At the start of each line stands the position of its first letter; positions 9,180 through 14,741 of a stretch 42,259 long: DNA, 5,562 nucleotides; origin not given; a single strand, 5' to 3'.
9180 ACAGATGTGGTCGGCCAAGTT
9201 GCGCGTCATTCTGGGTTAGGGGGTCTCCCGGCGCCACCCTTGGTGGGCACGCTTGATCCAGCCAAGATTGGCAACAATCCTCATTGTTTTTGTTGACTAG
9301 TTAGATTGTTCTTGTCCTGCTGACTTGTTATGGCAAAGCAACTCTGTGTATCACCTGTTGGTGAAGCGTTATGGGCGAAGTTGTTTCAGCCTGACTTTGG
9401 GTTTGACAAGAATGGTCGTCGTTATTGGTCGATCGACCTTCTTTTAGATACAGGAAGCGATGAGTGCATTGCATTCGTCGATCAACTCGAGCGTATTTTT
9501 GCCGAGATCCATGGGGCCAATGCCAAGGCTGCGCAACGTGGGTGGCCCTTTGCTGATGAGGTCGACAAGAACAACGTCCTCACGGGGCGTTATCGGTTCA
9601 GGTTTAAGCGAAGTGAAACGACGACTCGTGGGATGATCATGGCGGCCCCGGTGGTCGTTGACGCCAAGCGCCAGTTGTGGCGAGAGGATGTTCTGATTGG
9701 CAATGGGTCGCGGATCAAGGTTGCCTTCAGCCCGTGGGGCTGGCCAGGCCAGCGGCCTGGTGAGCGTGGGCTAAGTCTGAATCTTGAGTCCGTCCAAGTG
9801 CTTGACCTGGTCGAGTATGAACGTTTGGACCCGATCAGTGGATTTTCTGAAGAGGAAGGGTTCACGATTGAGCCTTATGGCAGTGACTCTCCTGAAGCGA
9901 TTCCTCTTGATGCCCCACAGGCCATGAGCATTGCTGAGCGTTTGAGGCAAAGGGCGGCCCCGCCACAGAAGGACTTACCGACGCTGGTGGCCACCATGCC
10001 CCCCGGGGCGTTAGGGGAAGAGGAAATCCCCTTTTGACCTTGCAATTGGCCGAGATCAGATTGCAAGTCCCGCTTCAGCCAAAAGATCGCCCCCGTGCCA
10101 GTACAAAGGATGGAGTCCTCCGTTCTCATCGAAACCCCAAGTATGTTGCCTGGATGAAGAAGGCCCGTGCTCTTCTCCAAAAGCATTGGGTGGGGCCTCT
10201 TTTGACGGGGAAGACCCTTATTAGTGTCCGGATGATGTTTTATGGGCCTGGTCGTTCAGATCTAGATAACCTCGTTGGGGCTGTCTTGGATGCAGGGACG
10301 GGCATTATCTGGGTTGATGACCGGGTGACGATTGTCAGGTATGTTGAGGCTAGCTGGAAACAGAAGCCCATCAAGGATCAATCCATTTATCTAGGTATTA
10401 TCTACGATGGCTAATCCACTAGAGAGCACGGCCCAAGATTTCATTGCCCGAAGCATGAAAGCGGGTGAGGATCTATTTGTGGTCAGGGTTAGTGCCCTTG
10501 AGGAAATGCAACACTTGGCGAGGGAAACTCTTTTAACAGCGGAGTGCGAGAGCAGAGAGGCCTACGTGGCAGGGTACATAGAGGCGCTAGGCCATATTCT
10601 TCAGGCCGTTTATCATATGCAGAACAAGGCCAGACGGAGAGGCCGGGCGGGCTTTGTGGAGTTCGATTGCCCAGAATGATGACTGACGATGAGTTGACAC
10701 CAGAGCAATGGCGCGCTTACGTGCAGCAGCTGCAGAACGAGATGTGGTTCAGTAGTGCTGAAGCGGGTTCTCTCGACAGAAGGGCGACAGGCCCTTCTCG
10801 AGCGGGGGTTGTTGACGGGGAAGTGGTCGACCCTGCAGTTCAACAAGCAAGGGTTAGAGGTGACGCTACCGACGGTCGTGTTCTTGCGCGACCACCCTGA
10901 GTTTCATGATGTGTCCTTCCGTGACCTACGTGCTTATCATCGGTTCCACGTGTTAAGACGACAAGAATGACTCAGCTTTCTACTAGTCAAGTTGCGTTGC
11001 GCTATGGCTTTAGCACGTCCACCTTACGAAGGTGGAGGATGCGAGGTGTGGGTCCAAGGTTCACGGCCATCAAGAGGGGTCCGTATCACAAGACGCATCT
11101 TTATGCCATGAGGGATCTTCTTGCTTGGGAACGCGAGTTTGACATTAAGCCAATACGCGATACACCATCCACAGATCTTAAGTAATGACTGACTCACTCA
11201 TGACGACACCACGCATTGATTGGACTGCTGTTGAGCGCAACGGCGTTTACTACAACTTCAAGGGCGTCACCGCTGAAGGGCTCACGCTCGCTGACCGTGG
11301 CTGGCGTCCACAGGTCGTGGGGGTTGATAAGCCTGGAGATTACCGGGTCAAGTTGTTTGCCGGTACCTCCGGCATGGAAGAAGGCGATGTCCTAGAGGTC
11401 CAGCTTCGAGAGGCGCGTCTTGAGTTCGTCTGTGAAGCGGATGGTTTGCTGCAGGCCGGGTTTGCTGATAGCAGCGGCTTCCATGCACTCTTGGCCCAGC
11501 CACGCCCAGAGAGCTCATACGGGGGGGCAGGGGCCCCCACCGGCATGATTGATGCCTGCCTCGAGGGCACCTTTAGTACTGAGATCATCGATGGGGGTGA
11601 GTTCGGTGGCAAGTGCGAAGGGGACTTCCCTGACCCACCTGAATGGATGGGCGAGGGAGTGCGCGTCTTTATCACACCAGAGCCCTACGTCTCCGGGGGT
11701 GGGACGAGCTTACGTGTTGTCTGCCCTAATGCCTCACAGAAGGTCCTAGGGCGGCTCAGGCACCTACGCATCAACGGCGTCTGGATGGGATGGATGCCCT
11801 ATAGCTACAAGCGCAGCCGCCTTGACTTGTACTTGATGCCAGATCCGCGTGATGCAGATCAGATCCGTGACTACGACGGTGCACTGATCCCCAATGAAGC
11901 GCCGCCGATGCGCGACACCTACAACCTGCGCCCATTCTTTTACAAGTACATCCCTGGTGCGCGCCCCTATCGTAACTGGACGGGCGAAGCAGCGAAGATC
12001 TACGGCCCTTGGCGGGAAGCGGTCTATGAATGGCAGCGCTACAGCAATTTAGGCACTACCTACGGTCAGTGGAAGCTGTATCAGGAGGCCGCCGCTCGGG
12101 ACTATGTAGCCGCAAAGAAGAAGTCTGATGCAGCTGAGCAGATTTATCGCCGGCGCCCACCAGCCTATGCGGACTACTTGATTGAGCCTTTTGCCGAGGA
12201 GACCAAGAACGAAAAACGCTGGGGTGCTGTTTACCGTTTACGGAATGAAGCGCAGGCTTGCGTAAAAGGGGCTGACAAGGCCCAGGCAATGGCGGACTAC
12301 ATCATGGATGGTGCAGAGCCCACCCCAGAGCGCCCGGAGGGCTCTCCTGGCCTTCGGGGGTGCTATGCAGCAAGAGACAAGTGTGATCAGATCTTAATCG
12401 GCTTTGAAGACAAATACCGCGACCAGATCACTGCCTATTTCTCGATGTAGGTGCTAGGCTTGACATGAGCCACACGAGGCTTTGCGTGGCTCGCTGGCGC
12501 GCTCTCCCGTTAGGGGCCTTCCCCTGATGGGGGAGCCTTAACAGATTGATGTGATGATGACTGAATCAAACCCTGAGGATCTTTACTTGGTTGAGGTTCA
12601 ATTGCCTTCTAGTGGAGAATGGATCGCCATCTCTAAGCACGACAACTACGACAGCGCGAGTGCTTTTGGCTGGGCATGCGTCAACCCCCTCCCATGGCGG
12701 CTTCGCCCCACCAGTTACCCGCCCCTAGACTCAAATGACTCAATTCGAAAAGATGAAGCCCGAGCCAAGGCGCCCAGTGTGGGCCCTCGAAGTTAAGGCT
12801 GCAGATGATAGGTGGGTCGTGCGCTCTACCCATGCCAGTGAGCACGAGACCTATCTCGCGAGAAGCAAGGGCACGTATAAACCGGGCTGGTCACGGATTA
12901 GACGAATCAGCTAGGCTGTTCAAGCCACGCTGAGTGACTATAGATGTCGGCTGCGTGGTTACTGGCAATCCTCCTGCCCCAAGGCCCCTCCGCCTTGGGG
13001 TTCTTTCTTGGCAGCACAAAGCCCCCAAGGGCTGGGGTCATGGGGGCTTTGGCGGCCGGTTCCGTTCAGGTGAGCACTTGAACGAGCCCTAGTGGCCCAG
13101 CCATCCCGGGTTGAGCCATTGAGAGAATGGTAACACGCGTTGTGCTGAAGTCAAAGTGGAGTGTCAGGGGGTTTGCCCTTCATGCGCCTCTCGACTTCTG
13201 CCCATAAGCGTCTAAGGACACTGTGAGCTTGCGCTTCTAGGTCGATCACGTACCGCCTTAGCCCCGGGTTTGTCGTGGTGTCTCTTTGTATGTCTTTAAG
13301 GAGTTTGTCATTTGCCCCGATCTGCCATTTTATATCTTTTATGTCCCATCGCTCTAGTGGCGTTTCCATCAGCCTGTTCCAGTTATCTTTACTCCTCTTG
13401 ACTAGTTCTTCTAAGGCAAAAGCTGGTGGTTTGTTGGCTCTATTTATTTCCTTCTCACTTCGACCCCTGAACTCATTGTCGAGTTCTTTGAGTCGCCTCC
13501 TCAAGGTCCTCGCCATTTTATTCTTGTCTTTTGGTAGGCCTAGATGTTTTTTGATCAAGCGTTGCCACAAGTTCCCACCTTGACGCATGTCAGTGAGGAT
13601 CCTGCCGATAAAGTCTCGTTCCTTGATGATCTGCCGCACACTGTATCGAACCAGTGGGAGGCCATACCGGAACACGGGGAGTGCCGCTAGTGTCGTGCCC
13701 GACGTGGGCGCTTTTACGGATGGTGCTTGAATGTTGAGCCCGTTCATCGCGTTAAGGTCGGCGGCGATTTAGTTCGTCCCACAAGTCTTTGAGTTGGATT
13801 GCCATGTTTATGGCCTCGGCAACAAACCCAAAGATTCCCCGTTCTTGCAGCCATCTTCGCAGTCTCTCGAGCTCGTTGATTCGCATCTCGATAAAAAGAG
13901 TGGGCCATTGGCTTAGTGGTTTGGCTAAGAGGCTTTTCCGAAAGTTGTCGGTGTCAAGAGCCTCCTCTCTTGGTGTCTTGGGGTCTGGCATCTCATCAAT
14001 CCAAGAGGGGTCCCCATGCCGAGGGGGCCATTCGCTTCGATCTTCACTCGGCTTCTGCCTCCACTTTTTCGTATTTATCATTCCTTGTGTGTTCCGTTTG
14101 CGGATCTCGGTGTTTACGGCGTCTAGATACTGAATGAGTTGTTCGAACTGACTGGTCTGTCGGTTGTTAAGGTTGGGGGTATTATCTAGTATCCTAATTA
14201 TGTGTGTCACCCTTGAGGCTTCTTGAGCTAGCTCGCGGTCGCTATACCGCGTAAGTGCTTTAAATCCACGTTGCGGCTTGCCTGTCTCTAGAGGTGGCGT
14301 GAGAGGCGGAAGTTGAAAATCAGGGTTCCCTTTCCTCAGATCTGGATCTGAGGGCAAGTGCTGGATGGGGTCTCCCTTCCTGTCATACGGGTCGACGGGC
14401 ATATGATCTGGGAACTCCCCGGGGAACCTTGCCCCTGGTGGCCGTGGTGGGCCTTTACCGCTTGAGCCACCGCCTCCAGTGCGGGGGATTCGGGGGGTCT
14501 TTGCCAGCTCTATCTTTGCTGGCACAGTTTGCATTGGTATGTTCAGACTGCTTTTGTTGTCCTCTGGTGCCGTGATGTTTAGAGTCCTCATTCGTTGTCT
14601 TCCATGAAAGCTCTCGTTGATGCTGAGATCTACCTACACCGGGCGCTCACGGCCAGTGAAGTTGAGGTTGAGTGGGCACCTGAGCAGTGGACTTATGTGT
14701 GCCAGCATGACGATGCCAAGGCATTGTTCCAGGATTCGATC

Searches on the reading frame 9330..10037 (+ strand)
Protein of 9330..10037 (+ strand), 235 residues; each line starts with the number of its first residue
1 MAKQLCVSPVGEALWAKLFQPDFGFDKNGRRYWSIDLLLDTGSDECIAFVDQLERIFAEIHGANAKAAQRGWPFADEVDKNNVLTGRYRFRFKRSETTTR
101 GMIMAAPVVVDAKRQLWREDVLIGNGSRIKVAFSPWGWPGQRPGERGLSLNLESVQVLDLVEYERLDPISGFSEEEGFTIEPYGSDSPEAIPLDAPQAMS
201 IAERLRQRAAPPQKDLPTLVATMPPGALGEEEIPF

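Call 15: search_protein_families(library=pfam, proteins=[window:9330-10037:+], max_evalue=0.001)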
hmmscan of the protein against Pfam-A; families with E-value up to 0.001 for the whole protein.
window:9330-10037:+ (235 aa): 1 family
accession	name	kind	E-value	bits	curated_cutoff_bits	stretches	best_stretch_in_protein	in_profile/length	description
PF21265.3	SBB_T7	-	1.9e-05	24.8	27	1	15-160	7-169/169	Single-stranded DNA-binding protein, Bacteriophage T7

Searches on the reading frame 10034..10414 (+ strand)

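Call 15: search_protein_families(library=pfam, proteins=[window:10034-10414:+], max_evalue=0.001)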
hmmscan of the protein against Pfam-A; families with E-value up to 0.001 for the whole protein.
window:10034-10414:+ (126 aa): 1 family
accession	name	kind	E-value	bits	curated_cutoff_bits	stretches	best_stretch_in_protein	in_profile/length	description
PF05866.16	RusA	-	2.2e-10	41.6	22.8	1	14-109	2-114/124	Endodeoxyribonuclease RusA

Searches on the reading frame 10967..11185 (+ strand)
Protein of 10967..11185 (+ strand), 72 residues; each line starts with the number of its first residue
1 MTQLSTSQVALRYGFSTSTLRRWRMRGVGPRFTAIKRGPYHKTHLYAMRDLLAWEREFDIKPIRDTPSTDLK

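Call 95: search_protein_families(library=pfam, proteins=[window:10967-11185:+], max_evalue=0.01)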
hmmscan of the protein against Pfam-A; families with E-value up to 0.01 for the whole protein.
window:10967-11185:+ (72 aa): 3 families
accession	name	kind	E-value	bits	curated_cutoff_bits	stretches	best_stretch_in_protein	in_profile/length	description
PF12728.13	HTH_17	-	2.8e-05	24.7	27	1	4-56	2-48/51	Helix-turn-helix domain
PF13411.12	MerR_1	-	8.3e-05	23.1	21.6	0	5-46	2-44/69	MerR HTH family regulatory protein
PF13384.12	HTH_23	-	0.0061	16.8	24.6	1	4-24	18-38/50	Homeodomain-like domain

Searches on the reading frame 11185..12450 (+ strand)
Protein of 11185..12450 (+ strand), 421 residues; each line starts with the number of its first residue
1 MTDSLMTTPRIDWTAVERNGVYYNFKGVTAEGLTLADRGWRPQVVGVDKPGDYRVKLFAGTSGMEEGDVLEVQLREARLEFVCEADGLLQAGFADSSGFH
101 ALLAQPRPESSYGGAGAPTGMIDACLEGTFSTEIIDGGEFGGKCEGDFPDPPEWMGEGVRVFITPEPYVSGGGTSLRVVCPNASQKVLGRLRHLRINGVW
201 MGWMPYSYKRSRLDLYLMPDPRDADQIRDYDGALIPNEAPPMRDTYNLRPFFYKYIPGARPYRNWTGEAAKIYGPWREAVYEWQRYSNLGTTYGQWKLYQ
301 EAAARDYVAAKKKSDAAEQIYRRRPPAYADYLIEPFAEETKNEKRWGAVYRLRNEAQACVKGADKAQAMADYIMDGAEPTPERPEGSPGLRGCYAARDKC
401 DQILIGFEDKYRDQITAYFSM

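Call 15: search_protein_families(library=pfam, proteins=[window:11185-12450:+], max_evalue=0.001)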
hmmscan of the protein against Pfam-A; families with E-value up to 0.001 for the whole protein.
window:11185-12450:+ (421 aa): 0 families

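Call 53: search_protein_families(library=phrogs, proteins=[window:11185-12450:+], max_evalue=0.001)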
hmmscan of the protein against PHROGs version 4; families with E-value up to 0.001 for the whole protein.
window:11185-12450:+ (421 aa): 0 families

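Call 96: search_protein_families(library=pfam, proteins=[window:11185-12450:+], max_evalue=5)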
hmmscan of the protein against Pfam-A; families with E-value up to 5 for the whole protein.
window:11185-12450:+ (421 aa): 0 families

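Call 97: search_solved_structures(query=window:11185-12447:+, max_evalue=1)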
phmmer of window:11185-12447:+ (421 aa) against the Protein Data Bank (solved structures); distinct sequences matched with E-value up to 1: 2.
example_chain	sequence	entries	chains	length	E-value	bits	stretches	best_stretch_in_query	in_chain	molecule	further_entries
6i00_J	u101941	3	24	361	0.4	12.7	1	145-176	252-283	Bifunctional nitrilase/nitrile hydratase NIT4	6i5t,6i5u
2qg3_A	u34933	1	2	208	0.73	11.9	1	32-88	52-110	UPF0130 protein AF_2059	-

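Call 98: find_homologous_proteins(query=window:11185-12447:+, max_evalue=0.00001)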
Query window:11185-12447:+ (421 aa): 4 proteins with E <= 0.00001 among 8000 candidates.
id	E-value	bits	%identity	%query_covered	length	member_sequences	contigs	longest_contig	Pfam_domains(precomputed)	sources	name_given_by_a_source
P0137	3.7e-257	872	89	99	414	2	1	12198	-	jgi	-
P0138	7.1e-243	824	85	99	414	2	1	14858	-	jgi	-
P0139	1.1e-108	382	46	88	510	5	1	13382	-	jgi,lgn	-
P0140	2.2e-89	319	68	35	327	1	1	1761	-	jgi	-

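Call 106: predict_structure(alignment_id=A2)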
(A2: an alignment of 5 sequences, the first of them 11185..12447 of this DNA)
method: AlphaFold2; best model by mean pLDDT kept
length: 421 residues; sequences in the alignment: 5
mean_pLDDT: 54.6   pTM: 0.40
mean pLDDT of the five models: 54.6, 54.2, 52.6, 50.9, 48.3
residues with pLDDT >= 90: 52; 70-90: 46; 50-70: 114; < 50: 209
segments of 3 or more residues with pLDDT < 50: 1-63, 73-77, 85-125, 129-147, 149-152, 163-174, 184-187, 202-214, 218-247, 383-385
pLDDT, mean of each block of 10 residues (from residue 1): 27 37 43 35 35 37 52 50 45 38 28 30 45 37 43 52 40 47 48 50 40 44 43 32 45 69 62 62 51 63 87 95 91 93 91 94 83 76 60 66 69 61 34
secondary structure, 60 per line:
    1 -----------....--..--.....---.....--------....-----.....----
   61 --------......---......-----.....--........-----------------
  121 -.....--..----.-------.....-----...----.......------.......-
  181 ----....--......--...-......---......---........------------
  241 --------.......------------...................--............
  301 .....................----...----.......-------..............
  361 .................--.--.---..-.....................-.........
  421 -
elements in order: E22-26 E43-46 E52-56 E69-74 E78-83 E89-93 H96-103 E122-126 E143-147 E160-166 E173-179 H185-188 E191-196 E199-201 E203-208 E212-217 H221-228 H249-255 H268-286 H289-321 H333-339 H347-375 H390-410 H412-420

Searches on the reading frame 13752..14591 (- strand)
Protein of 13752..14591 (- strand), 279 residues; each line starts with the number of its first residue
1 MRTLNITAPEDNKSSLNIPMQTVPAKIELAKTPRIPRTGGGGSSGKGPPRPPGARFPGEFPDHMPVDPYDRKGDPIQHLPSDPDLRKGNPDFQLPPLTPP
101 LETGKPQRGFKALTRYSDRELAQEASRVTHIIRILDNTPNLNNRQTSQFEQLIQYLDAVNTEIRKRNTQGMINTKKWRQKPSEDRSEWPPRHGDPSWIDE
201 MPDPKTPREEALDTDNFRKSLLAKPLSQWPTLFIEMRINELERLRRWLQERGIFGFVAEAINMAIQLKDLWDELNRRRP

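Call 15: search_protein_families(library=pfam, proteins=[window:13752-14591:-], max_evalue=0.001)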
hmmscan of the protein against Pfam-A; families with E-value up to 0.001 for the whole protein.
window:13752-14591:- (279 aa): 0 families

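Call 53: search_protein_families(library=phrogs, proteins=[window:13752-14591:-], max_evalue=0.001)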
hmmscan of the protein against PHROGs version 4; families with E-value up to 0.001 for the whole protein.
window:13752-14591:- (279 aa): 0 families

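Call 96: search_protein_families(library=pfam, proteins=[window:13752-14591:-], max_evalue=5)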
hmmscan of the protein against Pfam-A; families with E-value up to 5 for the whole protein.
window:13752-14591:- (279 aa): 1 family
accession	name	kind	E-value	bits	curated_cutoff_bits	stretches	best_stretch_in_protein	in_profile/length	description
PF15784.10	GPS2_interact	-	0.056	14.3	27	1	145-189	26-67/92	G-protein pathway suppressor 2-interacting domain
